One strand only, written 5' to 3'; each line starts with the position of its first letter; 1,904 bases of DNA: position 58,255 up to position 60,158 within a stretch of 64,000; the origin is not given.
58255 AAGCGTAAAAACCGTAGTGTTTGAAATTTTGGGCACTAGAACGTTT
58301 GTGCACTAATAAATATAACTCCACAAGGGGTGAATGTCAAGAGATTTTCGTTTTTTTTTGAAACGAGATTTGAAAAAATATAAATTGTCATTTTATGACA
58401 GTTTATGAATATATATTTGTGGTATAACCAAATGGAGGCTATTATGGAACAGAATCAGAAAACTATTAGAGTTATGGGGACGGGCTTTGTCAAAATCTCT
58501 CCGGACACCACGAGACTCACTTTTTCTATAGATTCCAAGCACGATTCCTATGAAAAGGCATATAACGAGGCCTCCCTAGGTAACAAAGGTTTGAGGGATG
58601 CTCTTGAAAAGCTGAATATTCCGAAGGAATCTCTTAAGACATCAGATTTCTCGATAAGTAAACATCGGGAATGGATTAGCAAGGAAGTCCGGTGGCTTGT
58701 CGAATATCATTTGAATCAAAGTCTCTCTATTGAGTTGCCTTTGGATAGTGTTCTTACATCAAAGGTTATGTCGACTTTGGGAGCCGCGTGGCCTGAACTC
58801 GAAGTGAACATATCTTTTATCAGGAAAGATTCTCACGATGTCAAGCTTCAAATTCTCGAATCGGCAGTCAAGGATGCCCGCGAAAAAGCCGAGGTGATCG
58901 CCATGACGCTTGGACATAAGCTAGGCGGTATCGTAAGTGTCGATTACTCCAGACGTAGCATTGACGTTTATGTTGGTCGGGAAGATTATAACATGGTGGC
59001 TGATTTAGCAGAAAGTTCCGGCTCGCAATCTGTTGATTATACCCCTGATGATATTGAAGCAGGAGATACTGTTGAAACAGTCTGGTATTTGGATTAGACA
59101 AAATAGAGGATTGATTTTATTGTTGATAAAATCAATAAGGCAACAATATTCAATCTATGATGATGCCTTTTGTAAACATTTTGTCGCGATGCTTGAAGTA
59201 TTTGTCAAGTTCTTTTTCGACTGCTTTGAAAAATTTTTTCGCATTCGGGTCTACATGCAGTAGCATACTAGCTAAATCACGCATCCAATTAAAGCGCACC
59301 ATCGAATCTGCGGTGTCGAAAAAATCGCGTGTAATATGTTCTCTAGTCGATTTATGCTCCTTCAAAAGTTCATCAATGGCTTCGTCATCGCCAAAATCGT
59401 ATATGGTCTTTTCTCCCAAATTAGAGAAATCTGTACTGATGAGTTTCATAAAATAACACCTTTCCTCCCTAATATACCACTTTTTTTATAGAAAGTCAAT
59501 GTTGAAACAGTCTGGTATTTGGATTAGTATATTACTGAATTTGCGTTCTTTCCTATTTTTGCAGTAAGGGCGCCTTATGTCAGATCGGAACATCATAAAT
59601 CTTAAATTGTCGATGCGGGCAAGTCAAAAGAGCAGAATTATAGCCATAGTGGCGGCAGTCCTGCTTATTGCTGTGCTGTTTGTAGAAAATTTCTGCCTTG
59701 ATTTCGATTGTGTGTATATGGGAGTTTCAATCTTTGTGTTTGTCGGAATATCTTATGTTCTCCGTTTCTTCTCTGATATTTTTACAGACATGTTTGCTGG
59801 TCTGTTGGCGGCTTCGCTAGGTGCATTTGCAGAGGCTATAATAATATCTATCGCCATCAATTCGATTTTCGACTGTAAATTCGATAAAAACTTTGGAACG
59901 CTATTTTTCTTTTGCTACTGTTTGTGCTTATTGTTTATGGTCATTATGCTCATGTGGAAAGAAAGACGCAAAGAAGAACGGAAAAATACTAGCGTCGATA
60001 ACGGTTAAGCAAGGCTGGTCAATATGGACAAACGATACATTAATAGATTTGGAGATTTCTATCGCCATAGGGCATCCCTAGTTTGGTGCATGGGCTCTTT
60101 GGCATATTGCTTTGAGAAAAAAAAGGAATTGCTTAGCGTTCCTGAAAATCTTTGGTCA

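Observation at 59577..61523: Candidate uncharacterised two-gene module (4-TM protein plus 499-aa ORFan) in a low-GC island beside a nuclease-methylase gene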

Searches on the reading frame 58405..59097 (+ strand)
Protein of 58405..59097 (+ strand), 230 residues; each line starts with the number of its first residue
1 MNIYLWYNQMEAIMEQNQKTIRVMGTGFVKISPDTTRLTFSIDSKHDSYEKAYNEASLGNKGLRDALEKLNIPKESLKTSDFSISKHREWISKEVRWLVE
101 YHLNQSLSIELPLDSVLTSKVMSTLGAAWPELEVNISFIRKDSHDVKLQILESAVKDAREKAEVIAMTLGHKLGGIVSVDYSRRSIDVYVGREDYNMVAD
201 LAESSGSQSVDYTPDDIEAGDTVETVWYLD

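Call 8: search_protein_families(library=pfam, proteins=[window:58405-59097:+], max_evalue=1)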
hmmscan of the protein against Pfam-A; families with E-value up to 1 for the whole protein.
window:58405-59097:+ (230 aa): 1 family
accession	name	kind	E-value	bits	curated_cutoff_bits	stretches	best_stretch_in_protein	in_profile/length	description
PF04402.19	SIMPL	-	1.5e-31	110.7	25.2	1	21-227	1-205/205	Protein of unknown function (DUF541)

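Call 9: search_protein_families(library=padloc, proteins=[window:58405-59097:+], max_evalue=1)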
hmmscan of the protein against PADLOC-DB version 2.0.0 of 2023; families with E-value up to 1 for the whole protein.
window:58405-59097:+ (230 aa): 0 families

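Call 10: search_protein_families(library=ncbifam, proteins=[window:58405-59097:+], max_evalue=1)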
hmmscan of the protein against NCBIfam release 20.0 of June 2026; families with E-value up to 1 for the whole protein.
window:58405-59097:+ (230 aa): 1 family
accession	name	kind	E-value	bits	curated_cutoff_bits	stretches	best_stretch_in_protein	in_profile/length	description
NF008299.0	PRK11087.1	equivalog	2.9e-13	49.8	249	1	16-229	27-236/238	oxidative stress defense protein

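Call 98: search_protein_families(library=phrogs, proteins=[window:58405-59094:+], max_evalue=0.01)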
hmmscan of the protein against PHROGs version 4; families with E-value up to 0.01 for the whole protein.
window:58405-59094:+ (230 aa): 1 family
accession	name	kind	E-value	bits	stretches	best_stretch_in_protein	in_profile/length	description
phrog_36144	-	unknown function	0.0036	17.8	0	17-179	49-215/262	-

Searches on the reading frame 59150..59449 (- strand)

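Call 8: search_protein_families(library=pfam, proteins=[window:59150-59449:-], max_evalue=1)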
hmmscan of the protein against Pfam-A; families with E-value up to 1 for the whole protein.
window:59150-59449:- (99 aa): 1 family
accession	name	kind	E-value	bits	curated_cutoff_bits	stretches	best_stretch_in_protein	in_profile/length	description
PF06743.20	FAST_1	-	0.15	12.4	27.4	1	65-88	13-36/72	FAST kinase-like protein, subdomain 1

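Call 9: search_protein_families(library=padloc, proteins=[window:59150-59449:-], max_evalue=1)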
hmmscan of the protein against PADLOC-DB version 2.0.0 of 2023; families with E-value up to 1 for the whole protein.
window:59150-59449:- (99 aa): 2 families
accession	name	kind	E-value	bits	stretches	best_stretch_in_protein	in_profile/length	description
PDLC01129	Unk_05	-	0.0037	15.2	1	66-92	167-193/195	Membrane protein (1TM at N-terminus) fused to unknown domain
PDLC01517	Cmr5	-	0.016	13.5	1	20-61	76-116/131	CAS-III-C; effector_SS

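Call 10: search_protein_families(library=ncbifam, proteins=[window:59150-59449:-], max_evalue=1)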
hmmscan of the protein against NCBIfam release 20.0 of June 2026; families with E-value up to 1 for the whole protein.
window:59150-59449:- (99 aa): 0 families

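Call 98: search_protein_families(library=phrogs, proteins=[window:59150-59446:-], max_evalue=0.01)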
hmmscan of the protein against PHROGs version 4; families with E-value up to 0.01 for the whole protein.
window:59150-59446:- (98 aa): 0 families

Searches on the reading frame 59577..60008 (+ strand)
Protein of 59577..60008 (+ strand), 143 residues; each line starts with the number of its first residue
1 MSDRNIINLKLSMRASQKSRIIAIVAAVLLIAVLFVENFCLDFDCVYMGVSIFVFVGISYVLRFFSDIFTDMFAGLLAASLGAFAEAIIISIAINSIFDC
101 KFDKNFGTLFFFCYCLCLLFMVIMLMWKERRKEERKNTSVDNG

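Call 8: search_protein_families(library=pfam, proteins=[window:59577-60008:+], max_evalue=1)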
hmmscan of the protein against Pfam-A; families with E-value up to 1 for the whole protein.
window:59577-60008:+ (143 aa): 2 families
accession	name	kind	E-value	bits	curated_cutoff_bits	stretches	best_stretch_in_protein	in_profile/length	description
PF05297.16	Herpes_LMP1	-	0.063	12.9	26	1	16-128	75-186/386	Herpesvirus latent membrane protein 1 (LMP1)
PF04387.19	PTPLA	-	0.079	13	27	1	77-133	104-159/162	Protein tyrosine phosphatase-like protein, PTPLA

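Call 9: search_protein_families(library=padloc, proteins=[window:59577-60008:+], max_evalue=1)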
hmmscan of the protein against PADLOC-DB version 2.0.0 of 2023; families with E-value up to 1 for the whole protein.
window:59577-60008:+ (143 aa): 0 families

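Call 10: search_protein_families(library=ncbifam, proteins=[window:59577-60008:+], max_evalue=1)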
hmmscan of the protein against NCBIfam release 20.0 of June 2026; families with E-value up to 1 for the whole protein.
window:59577-60008:+ (143 aa): 1 family
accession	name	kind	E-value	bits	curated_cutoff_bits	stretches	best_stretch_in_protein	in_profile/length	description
TIGR04477.1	sorted_by_XrtN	equivalog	0.15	10.1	250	1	22-131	100-210/822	XrtN system VIT domain-containing protein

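Call 73: find_homologous_proteins(query=window:59577-60005:+, max_evalue=0.01)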
Query window:59577-60005:+ (143 aa): 6 proteins with E <= 0.01 among 158 candidates.
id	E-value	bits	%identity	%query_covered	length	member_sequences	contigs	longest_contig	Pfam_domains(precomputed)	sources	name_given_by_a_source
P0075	2.2e-81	288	97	100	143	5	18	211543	-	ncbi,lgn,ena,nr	ncbi:MAG: hypothetical protein J5965_11050 [Aeriscardovia sp.]|nr:hypothetical protein [Aeriscardovi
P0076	2.8e-67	243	87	96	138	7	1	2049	-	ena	-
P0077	7.9e-51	190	78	84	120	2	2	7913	-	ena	-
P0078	3.3e-43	165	95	64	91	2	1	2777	-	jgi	jgi:hypothetical protein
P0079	1.0e-39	154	68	82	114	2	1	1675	-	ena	-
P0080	4.1e-37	145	78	69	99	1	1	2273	-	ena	-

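Call 75: find_encoding_contigs(protein=P0079, flank=10000, max_places=4)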
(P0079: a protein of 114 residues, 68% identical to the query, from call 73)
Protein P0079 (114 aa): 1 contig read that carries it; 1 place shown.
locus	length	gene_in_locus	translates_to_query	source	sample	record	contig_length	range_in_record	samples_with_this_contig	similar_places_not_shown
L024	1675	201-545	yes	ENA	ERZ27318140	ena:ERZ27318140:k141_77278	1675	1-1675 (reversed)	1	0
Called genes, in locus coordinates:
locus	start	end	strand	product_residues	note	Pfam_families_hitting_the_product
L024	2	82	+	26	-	?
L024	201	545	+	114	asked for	-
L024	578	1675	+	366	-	?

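Call 76: find_encoding_contigs(protein=P0077, flank=10000, max_places=4)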
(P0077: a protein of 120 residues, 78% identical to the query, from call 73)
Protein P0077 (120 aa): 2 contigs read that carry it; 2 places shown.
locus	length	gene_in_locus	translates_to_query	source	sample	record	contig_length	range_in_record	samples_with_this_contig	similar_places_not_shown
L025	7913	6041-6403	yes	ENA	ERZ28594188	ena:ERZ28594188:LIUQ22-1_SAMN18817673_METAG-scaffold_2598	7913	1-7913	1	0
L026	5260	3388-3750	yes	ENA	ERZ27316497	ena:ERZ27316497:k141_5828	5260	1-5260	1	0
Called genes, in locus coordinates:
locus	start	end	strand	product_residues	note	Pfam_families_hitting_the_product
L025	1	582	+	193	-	?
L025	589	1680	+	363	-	PF13483:Lactamase_B_3, PF12706:Lactamase_B_2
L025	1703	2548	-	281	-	PF00950:ABC-3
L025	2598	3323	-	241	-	PF00005:ABC_tran, PF02463:SMC_N (faint), PF13304:AAA_21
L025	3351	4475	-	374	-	PF01297:ZnuA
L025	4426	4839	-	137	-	PF01475:FUR, PF12840:HTH_20 (weak)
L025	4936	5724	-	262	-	PF02535:Zip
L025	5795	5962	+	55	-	-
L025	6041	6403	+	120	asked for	-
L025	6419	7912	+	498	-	?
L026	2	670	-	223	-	?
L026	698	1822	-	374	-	PF01297:ZnuA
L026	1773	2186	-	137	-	PF01475:FUR, PF12840:HTH_20 (weak)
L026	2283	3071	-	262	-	PF02535:Zip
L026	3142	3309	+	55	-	-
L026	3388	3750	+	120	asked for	-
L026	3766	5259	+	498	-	?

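Call 77: find_encoding_contigs(protein=P0075, flank=10000, max_places=6)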
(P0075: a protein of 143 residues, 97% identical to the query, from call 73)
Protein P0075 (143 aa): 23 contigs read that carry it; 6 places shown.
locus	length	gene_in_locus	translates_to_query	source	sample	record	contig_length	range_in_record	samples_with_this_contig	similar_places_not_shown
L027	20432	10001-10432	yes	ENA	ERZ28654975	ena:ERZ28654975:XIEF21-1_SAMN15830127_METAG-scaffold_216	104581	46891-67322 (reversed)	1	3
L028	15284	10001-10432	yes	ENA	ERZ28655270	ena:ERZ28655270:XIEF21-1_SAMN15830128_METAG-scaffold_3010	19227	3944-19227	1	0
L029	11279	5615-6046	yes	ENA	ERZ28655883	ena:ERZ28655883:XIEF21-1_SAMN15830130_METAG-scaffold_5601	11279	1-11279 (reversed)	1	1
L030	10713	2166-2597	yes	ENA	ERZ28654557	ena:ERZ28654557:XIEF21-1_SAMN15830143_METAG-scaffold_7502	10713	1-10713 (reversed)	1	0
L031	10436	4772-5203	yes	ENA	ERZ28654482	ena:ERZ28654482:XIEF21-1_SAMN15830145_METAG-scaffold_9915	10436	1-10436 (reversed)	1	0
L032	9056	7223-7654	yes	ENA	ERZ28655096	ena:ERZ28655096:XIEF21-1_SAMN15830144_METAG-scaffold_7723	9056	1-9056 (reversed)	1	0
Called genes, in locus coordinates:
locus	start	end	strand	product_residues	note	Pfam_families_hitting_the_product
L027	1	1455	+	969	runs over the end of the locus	PF04616:Glyco_hydro_43, PF16369:GH43_C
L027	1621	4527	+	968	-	PF18370:RGI_lyase, PF13517:FG-GAP_3 (faint), PF21348:RGL11_C, PF01839:FG-GAP (faint), PF03422:CBM_6 (weak)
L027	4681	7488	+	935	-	-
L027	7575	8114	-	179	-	-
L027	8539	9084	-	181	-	PF04383:KilA-N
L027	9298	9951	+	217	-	PF04402:SIMPL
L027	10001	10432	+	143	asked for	-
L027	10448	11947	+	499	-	-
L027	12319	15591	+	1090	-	PF02384:N6_Mtase (faint), PF20473:MmeI_Mtase, PF07669:Eco57I, PF18135:Type_ISP_C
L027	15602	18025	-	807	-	PF18962:Por_Secre_tail (faint), PF14200:RicinB_lectin_2 (weak), PF00544:Pectate_lyase_4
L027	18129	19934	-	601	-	PF14262:Cthe_2159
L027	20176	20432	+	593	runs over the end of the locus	PF17963:Big_9 (weak)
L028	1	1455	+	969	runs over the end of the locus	PF04616:Glyco_hydro_43, PF16369:GH43_C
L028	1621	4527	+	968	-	PF18370:RGI_lyase, PF13517:FG-GAP_3 (faint), PF21348:RGL11_C, PF01839:FG-GAP (faint), PF03422:CBM_6 (weak)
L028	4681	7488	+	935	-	-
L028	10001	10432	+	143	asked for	-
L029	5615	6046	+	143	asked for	-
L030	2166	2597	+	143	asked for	-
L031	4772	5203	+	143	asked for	-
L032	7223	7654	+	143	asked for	-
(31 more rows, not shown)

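Call 83: search_protein_families(library=ncbifam, proteins=[L027:7575-8114:-], max_evalue=0.01)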
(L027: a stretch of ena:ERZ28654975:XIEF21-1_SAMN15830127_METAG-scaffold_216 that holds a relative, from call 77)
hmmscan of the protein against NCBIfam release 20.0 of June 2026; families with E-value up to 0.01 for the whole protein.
L027:7575-8114:- (179 aa): 0 families

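Call 97: search_protein_families(library=padloc, proteins=[L027:7575-8114:-], max_evalue=1)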
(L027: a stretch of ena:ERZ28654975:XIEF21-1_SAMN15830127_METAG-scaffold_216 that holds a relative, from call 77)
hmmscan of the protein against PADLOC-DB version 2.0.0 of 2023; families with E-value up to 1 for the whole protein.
L027:7575-8114:- (179 aa): 20 families
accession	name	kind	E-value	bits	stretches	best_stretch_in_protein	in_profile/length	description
PDLC02238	AbiEi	-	5.5e-72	239.3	1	1-178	1-179/180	AbiEi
PDLC02225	AbiEi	-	6e-26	89.4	1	4-148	21-166/198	AbiEi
PDLC02248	AbiEi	-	8.2e-19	66.1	1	17-146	32-167/198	AbiEi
PDLC02265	AbiEi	-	9e-15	52.9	1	14-175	28-195/198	AbiEi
PDLC02275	AbiEi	-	7.5e-14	50.2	1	12-154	22-162/184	AbiEi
PDLC02245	AbiEi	-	3.5e-12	44.4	1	14-175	24-191/194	AbiEi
PDLC02283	AbiEi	-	1.6e-10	39.1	1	15-136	32-160/201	AbiEi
PDLC02253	AbiEi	-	1.3e-09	36.1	1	20-84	35-100/112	AbiEi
PDLC02239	AbiEi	-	4.4e-08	31.1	1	16-133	25-150/195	AbiEi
PDLC02263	AbiEi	-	5.1e-08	31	1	14-149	75-217/244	AbiEi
PDLC02262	AbiEi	-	2.3e-07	28.6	1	17-132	40-164/206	AbiEi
PDLC02254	AbiEi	-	5.5e-07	27.4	1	25-130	40-151/197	AbiEi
PDLC02228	AbiEi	-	2.7e-05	21.6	1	19-95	57-137/216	AbiEi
PDLC02230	AbiEi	-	5.5e-05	21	1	17-131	22-139/192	AbiEi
PDLC02249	AbiEi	-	0.00018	19.3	1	14-93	30-114/184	AbiEi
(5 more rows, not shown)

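Call 98: search_protein_families(library=phrogs, proteins=[window:59577-60005:+, L027:7575-8111:-], max_evalue=0.01)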
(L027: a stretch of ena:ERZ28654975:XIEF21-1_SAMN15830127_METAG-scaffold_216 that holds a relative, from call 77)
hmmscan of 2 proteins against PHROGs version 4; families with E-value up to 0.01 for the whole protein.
window:59577-60005:+ (143 aa): 2 families
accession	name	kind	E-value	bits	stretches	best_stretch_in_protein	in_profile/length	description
phrog_2034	-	unknown function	0.0025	17.5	1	21-137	292-404/406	-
phrog_9330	-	unknown function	0.0096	16.9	0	76-135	20-79/81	-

L027:7575-8111:- (178 aa): 0 families
